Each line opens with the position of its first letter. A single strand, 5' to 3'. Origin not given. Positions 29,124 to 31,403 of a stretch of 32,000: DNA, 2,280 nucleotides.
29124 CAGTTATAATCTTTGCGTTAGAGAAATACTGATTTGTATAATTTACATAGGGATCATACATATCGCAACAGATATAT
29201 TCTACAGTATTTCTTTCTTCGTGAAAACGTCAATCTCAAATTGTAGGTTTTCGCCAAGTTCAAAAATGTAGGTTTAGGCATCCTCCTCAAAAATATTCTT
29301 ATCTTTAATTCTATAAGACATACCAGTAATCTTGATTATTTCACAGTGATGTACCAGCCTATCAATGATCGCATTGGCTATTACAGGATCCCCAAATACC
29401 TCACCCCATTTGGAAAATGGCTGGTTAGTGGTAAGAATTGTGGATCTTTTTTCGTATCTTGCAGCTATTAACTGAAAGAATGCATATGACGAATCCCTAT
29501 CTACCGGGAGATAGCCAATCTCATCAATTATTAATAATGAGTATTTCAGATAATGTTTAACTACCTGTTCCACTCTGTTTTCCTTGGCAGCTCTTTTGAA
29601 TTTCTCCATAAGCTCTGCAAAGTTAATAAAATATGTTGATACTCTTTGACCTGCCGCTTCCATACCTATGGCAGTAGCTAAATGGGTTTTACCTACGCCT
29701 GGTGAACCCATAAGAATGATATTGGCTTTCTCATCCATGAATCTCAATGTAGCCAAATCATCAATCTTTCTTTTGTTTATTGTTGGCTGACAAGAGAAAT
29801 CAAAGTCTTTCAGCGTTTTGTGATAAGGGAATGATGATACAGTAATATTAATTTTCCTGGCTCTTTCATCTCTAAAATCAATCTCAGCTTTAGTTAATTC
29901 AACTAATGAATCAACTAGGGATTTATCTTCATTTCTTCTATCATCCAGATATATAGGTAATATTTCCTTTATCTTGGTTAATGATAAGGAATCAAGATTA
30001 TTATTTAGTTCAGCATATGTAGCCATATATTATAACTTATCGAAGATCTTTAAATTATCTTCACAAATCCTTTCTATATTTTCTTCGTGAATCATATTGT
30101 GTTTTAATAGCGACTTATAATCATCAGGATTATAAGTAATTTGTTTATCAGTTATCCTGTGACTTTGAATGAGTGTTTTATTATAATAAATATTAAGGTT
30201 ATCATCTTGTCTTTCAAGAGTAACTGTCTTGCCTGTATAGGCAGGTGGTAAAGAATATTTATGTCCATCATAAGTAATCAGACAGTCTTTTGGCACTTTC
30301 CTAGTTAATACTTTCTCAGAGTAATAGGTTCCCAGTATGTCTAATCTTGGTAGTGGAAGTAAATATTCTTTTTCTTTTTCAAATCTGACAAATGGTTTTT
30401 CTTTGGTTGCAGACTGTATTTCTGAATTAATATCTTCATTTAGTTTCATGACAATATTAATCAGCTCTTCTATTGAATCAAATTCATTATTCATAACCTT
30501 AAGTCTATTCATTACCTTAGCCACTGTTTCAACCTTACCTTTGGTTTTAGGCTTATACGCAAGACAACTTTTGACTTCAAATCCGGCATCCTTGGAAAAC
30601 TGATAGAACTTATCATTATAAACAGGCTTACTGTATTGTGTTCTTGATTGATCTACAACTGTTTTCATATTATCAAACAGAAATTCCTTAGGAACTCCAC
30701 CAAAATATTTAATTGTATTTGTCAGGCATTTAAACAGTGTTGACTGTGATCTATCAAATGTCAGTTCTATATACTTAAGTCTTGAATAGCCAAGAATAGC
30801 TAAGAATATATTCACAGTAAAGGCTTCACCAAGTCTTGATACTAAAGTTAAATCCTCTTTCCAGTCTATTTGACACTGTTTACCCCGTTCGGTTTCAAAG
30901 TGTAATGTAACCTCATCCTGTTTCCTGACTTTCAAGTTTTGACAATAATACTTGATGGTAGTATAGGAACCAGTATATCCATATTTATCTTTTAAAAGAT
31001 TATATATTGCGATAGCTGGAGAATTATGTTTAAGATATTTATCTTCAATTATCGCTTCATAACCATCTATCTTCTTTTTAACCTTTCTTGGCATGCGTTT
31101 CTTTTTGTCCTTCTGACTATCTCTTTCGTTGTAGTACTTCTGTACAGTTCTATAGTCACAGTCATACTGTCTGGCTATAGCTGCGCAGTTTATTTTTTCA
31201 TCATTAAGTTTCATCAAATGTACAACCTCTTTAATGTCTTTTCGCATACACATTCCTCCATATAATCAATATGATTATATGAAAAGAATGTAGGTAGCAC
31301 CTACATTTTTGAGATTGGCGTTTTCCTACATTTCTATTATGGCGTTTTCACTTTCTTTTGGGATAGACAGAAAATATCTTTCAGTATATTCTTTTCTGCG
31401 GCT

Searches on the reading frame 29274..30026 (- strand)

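Call 75: search_protein_families(library=pfam, proteins=[window:29274-30026:-], max_evalue=0.0001)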
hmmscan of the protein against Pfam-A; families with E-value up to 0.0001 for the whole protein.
window:29274-30026:- (250 aa): 5 families
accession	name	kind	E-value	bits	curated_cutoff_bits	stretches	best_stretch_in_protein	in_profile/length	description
PF01695.23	IstB_IS21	-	3.6e-75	253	24.1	1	11-244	3-236/238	IstB-like ATP binding protein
PF00308.24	Bac_DnaA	-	8.2e-10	39.5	23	1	103-200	37-136/162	Bacterial DnaA ATPAse domain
PF00004.35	AAA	-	2.7e-08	34.8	21.2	1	103-203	1-111/131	ATPase family associated with various cellular activities (AAA)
PF13401.12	AAA_22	-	1.3e-05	25.9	27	0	99-140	4-45/130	AAA domain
PF13173.12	AAA_14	-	8e-05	23.1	27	0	102-174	4-75/129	AAA domain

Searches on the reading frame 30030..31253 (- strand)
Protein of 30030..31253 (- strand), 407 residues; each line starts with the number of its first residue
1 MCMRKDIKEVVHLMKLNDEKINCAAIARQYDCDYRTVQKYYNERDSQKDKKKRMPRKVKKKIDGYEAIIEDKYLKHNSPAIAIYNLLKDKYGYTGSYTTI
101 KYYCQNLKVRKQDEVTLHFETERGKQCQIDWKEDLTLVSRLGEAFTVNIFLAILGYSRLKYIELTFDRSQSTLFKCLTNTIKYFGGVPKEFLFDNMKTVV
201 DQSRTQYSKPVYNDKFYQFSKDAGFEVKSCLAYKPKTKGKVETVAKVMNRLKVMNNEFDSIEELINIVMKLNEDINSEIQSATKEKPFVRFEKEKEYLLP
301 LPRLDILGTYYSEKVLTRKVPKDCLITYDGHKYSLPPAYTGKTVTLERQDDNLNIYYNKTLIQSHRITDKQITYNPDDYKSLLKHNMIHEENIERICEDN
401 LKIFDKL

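Call 75: search_protein_families(library=pfam, proteins=[window:30030-31253:-], max_evalue=0.0001)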
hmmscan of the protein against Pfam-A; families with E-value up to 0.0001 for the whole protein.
window:30030-31253:- (407 aa): 2 families
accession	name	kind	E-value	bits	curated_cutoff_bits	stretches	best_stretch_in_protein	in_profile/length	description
PF22483.2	Mu-transpos_C_2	-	2.6e-14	53.1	27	1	314-367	10-63/73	Mu transposase, C-terminal domain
PF00665.32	rve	-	4.3e-10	40.2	32.6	1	131-235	8-102/102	Integrase core domain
